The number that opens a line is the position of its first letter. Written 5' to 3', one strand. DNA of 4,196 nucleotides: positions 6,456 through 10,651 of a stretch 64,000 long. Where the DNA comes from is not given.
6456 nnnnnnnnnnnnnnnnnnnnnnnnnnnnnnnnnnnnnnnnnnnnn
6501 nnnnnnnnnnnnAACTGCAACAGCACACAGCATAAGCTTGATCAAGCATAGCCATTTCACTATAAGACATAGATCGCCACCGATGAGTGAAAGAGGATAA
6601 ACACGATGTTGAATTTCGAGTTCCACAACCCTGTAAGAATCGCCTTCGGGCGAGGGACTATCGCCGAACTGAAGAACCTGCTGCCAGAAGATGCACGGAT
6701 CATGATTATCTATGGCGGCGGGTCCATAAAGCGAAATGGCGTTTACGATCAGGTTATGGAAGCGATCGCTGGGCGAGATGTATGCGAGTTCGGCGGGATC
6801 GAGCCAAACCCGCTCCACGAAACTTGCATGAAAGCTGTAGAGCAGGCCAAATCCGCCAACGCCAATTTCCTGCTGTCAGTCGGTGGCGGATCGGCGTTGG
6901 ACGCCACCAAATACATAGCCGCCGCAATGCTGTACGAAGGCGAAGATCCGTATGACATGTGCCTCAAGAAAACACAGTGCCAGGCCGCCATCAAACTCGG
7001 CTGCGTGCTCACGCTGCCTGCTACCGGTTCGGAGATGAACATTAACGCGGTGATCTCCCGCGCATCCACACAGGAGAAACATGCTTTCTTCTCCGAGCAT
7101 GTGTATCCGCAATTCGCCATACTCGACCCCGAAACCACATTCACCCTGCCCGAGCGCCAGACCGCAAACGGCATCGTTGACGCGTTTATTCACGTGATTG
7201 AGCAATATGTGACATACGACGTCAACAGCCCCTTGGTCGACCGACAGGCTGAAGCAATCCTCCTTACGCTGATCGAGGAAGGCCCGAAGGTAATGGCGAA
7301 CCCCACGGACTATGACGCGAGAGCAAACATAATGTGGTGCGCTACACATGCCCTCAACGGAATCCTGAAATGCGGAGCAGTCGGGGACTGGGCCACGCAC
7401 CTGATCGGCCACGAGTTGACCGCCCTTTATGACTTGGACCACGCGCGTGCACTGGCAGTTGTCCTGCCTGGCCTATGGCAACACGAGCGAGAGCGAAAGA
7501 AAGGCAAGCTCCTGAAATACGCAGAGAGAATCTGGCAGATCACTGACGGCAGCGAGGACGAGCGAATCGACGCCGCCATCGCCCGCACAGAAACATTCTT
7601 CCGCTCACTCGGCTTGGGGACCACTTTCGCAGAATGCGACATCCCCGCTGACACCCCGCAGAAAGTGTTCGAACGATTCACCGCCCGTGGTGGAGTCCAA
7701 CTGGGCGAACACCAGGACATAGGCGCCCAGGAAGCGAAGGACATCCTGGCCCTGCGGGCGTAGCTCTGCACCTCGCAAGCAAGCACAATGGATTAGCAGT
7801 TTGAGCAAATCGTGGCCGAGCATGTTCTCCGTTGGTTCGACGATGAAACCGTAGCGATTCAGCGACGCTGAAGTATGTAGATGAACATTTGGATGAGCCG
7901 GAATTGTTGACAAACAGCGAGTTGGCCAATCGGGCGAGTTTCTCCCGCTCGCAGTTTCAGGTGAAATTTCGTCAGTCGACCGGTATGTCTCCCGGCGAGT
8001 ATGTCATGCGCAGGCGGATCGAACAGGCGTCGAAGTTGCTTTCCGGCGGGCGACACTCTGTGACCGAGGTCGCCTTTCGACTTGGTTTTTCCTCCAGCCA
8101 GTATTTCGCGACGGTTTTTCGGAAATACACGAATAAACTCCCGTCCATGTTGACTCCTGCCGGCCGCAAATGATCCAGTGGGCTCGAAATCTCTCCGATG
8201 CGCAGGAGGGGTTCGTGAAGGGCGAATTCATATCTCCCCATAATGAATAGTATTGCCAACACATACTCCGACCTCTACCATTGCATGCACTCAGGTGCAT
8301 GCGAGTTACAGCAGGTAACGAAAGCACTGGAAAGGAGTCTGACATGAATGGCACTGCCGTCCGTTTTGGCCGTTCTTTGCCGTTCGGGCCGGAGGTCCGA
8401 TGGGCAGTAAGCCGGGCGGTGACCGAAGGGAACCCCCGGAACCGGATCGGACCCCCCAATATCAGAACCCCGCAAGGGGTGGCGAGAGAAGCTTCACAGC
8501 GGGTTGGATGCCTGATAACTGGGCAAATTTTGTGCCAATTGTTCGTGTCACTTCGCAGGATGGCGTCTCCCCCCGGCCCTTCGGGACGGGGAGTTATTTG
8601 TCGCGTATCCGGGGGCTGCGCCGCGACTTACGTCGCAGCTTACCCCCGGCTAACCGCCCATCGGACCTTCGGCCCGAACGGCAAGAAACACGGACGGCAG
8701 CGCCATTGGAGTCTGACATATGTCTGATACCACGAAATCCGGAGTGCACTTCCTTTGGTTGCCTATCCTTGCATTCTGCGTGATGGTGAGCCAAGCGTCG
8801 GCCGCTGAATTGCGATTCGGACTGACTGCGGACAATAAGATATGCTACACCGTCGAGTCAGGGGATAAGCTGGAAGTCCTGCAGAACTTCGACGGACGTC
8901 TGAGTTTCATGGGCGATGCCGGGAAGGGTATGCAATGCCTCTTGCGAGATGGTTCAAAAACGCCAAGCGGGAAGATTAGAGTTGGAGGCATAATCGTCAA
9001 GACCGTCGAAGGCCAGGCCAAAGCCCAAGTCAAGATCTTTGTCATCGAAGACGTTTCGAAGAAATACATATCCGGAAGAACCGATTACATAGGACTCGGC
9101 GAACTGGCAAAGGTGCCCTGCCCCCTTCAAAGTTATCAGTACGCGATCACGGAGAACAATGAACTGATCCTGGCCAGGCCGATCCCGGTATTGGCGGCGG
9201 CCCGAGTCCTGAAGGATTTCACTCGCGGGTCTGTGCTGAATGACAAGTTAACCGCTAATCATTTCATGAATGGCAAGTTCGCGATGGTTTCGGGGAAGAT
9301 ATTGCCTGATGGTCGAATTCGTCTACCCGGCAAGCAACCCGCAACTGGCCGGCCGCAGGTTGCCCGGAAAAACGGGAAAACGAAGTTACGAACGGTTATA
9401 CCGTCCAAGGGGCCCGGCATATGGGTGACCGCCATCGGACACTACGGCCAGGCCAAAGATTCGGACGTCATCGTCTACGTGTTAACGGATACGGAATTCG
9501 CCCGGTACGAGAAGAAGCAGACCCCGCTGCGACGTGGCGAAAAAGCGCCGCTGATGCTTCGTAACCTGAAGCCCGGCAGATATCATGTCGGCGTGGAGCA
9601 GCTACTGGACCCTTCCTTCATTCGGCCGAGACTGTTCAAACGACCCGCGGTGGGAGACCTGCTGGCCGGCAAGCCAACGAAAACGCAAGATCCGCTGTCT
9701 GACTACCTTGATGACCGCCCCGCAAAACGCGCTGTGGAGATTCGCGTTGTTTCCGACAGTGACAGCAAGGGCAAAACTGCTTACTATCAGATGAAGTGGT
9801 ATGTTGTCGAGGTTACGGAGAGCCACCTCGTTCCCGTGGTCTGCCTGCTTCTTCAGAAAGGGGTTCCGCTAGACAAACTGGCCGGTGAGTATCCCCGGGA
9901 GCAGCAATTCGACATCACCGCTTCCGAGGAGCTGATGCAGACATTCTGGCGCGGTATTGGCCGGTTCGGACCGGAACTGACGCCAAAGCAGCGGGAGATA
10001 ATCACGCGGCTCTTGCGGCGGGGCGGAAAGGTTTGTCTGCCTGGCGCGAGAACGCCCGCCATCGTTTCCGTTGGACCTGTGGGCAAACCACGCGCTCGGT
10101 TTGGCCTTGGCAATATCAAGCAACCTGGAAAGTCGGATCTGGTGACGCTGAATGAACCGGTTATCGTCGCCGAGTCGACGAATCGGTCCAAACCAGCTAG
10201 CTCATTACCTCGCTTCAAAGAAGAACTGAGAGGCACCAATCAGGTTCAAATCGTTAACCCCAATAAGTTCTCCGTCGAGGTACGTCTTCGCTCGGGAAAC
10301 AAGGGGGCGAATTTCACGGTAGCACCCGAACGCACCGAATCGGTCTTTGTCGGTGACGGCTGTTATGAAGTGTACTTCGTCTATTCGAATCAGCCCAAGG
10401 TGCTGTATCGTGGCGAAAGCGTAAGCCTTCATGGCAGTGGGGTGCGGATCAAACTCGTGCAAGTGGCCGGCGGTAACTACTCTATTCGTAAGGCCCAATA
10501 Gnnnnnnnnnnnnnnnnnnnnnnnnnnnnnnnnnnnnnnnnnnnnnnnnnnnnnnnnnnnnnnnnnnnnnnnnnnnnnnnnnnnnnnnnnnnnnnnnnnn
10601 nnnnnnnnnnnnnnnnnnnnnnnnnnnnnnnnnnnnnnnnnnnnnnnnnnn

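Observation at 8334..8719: MITE-like insertion with perfect 12-bp target-site duplication between a gene's promoter and its RBS/start codon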

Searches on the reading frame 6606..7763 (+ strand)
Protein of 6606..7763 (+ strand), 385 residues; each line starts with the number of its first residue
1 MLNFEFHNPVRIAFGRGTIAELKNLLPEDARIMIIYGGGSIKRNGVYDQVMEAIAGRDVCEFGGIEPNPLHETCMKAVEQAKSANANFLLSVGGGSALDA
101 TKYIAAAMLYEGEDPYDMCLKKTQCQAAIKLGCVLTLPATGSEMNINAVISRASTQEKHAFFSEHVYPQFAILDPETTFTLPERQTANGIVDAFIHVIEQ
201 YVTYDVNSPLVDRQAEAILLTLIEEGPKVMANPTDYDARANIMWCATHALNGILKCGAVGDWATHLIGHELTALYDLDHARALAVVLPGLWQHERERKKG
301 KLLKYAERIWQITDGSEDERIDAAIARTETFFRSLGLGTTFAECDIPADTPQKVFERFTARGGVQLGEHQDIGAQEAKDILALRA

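Call 9: search_protein_families(library=pfam, proteins=[window:6606-7763:+], max_evalue=0.01)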
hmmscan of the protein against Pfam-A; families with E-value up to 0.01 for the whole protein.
window:6606-7763:+ (385 aa): 3 families
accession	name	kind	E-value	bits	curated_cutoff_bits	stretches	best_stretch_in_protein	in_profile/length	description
PF00465.25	Fe-ADH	-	1.5e-40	139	31.3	1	9-175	1-168/168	Iron-containing alcohol dehydrogenase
PF25137.1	ADH_Fe_C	-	4.5e-27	95.4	27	1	186-351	1-161/194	Fe-containing alcohol dehydrogenase family, C-terminal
PF13685.12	Fe-ADH_2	-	1.1e-06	29.1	28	1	14-106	2-95/149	Iron-containing alcohol dehydrogenase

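Call 19: list_cluster_members(proteins=[P0001, window:6606-7763:+])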
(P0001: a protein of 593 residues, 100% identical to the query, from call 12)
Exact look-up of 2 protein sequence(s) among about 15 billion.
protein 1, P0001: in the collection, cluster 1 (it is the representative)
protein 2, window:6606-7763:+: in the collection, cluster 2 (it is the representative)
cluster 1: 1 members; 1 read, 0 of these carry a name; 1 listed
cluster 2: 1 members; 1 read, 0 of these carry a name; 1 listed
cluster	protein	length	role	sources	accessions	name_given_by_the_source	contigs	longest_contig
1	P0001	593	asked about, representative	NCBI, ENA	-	-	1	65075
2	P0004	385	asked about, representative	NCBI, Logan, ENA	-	-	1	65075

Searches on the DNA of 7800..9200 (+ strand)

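Call 4: search_rna_families(source=window, start=7800, end=9200, threshold=evalue, max_evalue=10)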
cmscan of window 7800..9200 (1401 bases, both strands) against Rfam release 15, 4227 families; matches with E-value up to 10: 3.
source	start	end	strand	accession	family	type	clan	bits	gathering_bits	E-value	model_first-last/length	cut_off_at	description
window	8136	8228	+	RF00301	snoZ256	Gene; snRNA; snoRNA; CD-box;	-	18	50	1.1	1-94/94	no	Small nucleolar RNA Z256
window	8411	8453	+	RF01369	CRISPR-DR56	Gene; CRISPR;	-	17.4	35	3.6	1-37/37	no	CRISPR RNA direct repeat element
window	8011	8130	-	RF02532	MNV_3UTR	Cis-reg;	-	15.2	70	1.3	1-222/222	no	Murine norovirus 3'UTR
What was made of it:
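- On Known structured RNA families (Rfam 15): The best hits score 15-18 bits, with E above 1 (call 4).
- No Rfam match (call 4).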

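Call 8: search_dna_similar(query=window:8346-8707:+, collection=plasmids, mode=distant, max_evalue=0.001)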
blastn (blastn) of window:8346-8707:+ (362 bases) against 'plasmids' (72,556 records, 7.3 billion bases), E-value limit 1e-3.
No match.

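Call 51: search_dna_similar(query=window:8346-8707:+, collection=phages, mode=distant, max_evalue=0.01)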
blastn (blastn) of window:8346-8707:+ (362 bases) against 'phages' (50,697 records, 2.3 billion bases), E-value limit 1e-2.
No match.
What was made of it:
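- Tried and rejected: blastn against plasmids and phages: none (calls 8, 51).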

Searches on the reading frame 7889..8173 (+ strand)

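Call 9: search_protein_families(library=pfam, proteins=[window:7889-8173:+], max_evalue=0.01)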
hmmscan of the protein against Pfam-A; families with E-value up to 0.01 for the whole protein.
window:7889-8173:+ (94 aa): 2 families
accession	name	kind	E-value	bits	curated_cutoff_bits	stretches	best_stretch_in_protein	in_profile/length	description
PF12833.13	HTH_18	-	2.7e-21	76.1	33.6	1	12-86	1-75/80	Helix-turn-helix domain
PF00165.29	HTH_AraC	-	1.3e-14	54.3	26.6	2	57-83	10-35/42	Bacterial regulatory helix-turn-helix proteins, AraC family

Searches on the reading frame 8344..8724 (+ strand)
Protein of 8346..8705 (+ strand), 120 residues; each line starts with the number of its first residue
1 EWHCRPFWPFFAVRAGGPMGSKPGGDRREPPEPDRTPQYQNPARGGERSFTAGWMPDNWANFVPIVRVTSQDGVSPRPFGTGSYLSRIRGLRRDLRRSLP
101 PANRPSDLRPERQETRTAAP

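Call 41: search_protein_families(library=pfam, proteins=[window:8346-8705:+, window:8344-8724:+], max_evalue=10)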
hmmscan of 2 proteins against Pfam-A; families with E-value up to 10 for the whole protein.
seq(120 aa): 0 families

seq(127 aa): 0 families

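Call 72: search_protein_representatives(protein=window:8346-8705:+)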
Query: 120 residues. Proteins with E-value up to 0.001 (for the whole library): 4; up to 1e-10: 1; up to 1e-30: 0. The best 4 are listed.
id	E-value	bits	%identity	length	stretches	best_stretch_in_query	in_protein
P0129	2.5e-13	66.8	48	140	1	10-97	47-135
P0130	7.1e-08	49.1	41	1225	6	72-112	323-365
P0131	6.7e-05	39.5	40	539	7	40-68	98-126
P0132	1.2e-04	38.7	62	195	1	77-115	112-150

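Call 74: find_encoding_contigs(protein=P0129, flank=10000, max_places=10)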
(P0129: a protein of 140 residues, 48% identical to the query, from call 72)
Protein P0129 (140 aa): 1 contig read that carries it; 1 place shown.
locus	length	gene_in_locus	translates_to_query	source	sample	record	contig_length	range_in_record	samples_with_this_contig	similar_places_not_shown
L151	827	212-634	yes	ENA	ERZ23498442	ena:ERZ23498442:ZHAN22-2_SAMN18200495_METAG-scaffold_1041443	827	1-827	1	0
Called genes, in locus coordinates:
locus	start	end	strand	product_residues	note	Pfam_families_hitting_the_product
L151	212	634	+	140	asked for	-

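Call 75: find_encoding_contigs(protein=P0132, flank=10000, max_places=10)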
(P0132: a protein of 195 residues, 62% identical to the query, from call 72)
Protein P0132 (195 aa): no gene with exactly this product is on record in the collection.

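Call 80: list_cluster_members(proteins=[P0129, P0132])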
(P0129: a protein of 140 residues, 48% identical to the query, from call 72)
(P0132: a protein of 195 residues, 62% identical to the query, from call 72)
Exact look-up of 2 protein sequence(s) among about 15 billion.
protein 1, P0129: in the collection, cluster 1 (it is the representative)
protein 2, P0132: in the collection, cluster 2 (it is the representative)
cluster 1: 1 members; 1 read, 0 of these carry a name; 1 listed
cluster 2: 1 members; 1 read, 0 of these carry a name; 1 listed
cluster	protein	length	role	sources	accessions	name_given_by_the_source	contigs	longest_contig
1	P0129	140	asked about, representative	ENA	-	-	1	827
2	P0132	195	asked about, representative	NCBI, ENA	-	-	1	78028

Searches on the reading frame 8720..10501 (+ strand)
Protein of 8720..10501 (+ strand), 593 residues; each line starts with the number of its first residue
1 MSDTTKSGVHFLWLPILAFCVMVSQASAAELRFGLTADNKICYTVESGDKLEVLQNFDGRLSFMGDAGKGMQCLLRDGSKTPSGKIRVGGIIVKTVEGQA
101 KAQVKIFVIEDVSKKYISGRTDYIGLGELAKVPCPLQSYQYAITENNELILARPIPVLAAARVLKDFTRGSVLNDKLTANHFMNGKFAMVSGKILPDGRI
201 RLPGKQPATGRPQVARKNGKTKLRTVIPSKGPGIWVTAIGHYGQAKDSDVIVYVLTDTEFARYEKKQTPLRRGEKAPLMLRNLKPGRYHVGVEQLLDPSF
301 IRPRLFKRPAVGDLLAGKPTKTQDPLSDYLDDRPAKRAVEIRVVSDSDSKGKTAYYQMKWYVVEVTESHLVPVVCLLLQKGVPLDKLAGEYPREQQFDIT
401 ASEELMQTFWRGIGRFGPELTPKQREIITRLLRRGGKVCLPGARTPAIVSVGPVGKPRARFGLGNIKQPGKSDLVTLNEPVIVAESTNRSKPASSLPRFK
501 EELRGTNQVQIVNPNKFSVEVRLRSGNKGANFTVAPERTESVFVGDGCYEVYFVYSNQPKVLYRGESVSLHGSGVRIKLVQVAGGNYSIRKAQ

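Call 9: search_protein_families(library=pfam, proteins=[window:8720-10501:+], max_evalue=0.01)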
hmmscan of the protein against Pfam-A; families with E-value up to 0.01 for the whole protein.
window:8720-10501:+ (593 aa): 0 families

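Call 10: find_encoding_contigs(protein=window:8720-10501:+, flank=10000, max_places=10)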
Protein window:8720-10501:+ (593 aa): no gene with exactly this product is on record in the collection.

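Call 12: find_homologous_proteins(query=window:8720-10501:+)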
Query window:8720-10501:+ (593 aa): 3 proteins with E <= 0.001 among 8000 candidates.
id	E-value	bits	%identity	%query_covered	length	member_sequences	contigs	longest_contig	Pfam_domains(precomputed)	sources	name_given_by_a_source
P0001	0.0e+0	1342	100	100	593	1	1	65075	-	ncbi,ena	-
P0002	5.7e-221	753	58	99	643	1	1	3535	-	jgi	-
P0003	2.4e-189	649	50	100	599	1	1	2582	-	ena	-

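Call 13: find_encoding_contigs(protein=P0001, flank=10000)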
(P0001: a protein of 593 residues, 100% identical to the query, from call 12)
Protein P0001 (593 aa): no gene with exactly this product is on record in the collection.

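Call 14: find_encoding_contigs(protein=P0002, flank=10000)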
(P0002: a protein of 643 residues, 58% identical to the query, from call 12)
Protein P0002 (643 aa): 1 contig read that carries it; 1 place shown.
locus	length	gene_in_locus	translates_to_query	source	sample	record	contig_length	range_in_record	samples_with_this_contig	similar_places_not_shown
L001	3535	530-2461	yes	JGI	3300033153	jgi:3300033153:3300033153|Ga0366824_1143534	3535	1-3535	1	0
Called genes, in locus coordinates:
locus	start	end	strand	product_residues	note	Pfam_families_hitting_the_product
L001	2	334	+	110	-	?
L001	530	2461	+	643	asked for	-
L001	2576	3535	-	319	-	?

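Call 15: find_encoding_contigs(protein=P0003, flank=10000)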
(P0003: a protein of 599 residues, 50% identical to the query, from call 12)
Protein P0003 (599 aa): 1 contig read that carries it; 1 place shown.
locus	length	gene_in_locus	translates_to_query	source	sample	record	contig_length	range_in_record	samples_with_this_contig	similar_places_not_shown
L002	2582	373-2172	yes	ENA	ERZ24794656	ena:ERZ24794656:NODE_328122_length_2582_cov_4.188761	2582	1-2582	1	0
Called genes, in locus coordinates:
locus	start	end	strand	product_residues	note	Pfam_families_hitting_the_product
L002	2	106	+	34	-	?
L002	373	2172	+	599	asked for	-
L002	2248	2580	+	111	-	?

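Call 26: find_encoding_contigs(protein=P0004, flank=10000, max_places=10)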
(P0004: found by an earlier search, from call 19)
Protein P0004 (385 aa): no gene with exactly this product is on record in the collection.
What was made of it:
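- On MITE (non-autonomous DDE transposon derivative): The rest of the host genome could not be reached (calls 10, 13, 26, 75).
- Tried and rejected: Exact look-ups of window proteins to reach the source contig or strain variants: not on record (calls 10, 13, 26).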
